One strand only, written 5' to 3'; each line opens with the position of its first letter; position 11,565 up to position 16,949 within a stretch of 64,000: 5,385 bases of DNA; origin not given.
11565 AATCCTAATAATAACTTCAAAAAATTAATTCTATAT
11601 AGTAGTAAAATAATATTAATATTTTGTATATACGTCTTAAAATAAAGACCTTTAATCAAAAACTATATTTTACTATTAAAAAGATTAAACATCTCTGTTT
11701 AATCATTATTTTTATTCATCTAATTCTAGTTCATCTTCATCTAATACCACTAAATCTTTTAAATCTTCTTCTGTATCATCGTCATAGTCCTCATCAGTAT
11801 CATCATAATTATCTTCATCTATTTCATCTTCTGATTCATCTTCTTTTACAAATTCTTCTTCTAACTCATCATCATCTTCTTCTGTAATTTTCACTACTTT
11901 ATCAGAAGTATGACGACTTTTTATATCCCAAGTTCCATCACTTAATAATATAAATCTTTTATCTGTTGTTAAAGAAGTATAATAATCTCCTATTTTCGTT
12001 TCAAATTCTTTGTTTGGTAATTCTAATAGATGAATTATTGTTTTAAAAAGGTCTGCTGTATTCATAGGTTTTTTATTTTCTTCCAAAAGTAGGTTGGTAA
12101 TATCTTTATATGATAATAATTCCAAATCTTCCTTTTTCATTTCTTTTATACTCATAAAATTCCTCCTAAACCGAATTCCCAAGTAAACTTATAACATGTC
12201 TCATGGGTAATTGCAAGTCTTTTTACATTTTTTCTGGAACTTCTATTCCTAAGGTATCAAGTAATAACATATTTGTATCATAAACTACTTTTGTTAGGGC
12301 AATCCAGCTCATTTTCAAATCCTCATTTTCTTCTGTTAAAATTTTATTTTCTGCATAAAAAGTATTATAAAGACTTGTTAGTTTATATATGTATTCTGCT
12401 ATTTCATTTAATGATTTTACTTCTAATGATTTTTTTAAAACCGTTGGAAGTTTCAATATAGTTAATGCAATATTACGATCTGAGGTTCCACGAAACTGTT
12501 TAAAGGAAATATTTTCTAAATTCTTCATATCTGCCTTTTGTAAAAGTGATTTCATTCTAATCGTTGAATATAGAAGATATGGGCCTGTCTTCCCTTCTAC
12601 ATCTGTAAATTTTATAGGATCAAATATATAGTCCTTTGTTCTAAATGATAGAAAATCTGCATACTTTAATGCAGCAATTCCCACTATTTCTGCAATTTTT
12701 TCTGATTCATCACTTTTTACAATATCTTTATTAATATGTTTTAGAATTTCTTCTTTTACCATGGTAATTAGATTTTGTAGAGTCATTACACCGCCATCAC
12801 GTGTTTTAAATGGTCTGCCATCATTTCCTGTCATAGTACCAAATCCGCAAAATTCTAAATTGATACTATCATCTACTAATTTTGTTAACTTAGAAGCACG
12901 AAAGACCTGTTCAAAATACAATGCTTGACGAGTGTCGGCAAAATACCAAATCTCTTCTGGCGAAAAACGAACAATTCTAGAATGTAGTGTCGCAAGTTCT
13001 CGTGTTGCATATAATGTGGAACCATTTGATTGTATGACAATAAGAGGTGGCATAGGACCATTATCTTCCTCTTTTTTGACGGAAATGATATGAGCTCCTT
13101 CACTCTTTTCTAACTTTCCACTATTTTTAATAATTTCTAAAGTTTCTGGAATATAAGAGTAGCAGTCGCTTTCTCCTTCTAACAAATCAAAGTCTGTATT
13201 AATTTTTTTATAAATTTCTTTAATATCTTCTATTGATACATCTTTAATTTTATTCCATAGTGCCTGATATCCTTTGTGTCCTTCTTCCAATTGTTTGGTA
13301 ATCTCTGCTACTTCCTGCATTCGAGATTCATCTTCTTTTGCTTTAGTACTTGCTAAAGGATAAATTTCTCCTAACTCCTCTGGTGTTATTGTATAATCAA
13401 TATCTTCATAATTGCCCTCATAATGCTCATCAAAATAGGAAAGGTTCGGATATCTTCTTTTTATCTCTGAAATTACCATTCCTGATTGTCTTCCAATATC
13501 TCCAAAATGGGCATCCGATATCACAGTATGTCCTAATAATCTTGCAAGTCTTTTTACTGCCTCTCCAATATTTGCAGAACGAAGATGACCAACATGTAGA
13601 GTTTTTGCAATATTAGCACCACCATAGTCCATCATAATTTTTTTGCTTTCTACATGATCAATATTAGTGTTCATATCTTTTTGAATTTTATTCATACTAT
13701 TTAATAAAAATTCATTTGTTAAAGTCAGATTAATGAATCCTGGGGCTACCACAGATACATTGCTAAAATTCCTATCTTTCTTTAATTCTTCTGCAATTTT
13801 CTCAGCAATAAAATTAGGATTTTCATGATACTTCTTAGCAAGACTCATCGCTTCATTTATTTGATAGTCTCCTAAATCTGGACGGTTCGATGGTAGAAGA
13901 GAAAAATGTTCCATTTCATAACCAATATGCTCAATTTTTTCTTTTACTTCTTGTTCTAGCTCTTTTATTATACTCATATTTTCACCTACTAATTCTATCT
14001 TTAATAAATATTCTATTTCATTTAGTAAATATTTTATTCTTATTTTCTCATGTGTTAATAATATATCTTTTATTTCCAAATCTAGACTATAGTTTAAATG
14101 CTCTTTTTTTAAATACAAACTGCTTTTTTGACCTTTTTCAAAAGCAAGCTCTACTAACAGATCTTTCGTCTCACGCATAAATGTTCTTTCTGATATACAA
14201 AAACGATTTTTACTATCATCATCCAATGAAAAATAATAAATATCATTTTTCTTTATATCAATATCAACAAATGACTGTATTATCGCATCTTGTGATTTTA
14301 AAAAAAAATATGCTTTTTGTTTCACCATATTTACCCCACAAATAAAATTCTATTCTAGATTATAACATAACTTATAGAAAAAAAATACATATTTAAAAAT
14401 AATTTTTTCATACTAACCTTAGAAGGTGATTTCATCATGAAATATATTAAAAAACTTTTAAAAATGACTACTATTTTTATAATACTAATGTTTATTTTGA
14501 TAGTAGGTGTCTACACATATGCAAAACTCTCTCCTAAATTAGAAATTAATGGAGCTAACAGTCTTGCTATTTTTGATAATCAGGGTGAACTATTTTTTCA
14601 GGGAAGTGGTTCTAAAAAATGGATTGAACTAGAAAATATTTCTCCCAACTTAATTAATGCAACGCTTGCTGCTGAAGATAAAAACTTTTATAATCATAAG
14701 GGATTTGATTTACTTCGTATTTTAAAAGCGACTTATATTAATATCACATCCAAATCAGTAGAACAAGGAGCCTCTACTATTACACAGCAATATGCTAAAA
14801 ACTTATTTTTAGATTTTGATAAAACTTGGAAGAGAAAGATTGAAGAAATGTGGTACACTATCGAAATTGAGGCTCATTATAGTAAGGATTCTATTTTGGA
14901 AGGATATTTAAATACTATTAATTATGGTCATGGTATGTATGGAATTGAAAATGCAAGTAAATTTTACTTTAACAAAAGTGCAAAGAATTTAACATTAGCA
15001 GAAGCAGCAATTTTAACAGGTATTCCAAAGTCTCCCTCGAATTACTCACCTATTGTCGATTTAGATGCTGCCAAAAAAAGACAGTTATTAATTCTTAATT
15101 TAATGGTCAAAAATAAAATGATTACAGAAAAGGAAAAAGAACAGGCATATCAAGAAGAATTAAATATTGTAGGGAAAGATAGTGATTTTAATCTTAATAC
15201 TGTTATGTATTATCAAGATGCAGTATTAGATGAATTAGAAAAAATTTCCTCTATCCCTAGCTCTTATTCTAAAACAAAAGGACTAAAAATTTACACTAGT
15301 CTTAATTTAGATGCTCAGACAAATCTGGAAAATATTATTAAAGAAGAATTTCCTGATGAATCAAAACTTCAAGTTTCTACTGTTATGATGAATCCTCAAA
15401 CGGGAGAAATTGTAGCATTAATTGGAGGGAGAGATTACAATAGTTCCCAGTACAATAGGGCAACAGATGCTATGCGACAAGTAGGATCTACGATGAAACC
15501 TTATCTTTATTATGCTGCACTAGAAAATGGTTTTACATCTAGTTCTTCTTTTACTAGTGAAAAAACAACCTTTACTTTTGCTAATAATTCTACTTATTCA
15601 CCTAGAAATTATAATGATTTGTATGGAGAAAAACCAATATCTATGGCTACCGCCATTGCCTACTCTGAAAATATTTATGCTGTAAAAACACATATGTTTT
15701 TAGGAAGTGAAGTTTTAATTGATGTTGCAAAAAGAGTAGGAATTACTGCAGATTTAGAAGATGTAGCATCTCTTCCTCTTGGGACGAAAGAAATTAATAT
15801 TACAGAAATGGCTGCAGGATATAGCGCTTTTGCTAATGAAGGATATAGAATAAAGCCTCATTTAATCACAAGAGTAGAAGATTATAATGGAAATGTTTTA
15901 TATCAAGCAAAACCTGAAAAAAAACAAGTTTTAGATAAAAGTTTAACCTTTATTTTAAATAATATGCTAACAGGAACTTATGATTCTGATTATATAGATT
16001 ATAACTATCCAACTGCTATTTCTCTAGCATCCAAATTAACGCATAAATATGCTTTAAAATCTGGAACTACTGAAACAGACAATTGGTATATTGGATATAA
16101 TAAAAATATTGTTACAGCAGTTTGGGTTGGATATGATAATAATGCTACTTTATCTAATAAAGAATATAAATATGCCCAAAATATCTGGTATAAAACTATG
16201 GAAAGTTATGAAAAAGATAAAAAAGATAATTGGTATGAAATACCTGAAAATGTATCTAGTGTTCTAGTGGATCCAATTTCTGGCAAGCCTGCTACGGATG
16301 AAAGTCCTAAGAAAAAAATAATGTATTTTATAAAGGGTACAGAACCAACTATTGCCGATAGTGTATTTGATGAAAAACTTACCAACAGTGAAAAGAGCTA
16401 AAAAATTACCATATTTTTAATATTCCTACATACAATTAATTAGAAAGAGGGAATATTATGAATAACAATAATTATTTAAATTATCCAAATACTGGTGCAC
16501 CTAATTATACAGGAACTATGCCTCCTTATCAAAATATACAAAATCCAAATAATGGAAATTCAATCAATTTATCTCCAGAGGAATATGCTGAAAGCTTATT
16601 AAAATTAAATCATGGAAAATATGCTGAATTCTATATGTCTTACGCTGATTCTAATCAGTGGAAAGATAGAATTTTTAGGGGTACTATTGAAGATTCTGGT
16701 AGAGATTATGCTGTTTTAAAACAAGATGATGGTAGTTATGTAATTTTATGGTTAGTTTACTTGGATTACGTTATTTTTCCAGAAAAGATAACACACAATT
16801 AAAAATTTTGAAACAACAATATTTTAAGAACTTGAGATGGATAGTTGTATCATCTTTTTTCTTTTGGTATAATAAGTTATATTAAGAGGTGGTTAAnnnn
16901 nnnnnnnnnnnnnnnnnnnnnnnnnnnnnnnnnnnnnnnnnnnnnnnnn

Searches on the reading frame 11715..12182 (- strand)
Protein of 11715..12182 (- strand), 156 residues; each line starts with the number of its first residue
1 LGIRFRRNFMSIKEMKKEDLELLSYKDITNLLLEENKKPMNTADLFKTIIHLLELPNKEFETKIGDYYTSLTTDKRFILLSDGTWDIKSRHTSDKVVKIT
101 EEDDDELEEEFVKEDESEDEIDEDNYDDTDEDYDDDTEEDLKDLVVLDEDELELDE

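Call 30: search_protein_families(library=pfam, proteins=[window:11715-12182:-], max_evalue=0.00001)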
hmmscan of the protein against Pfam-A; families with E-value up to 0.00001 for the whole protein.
window:11715-12182:- (156 aa): 0 families

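Call 50: search_protein_families(library=pfam, proteins=[window:11715-12182:-], max_evalue=0.01)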
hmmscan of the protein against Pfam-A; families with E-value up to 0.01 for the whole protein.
window:11715-12182:- (156 aa): 1 family
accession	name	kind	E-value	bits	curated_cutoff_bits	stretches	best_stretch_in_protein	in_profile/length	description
PF05066.19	HARE-HTH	-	0.0012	19.6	25.9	1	24-86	2-67/71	HB1, ASXL, restriction endonuclease HTH domain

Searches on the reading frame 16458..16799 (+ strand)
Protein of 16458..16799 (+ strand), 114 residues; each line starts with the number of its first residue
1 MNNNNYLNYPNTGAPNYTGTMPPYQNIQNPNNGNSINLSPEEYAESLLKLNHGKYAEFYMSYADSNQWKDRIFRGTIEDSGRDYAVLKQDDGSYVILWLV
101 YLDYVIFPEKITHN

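Call 30: search_protein_families(library=pfam, proteins=[window:16458-16799:+], max_evalue=0.00001)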
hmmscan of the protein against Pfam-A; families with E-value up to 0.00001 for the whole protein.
window:16458-16799:+ (114 aa): 1 family
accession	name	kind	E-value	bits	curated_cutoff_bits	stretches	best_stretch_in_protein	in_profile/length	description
PF09671.16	Spore_GerQ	-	8.1e-22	77.4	25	1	41-112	3-75/76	Spore coat protein (Spore_GerQ)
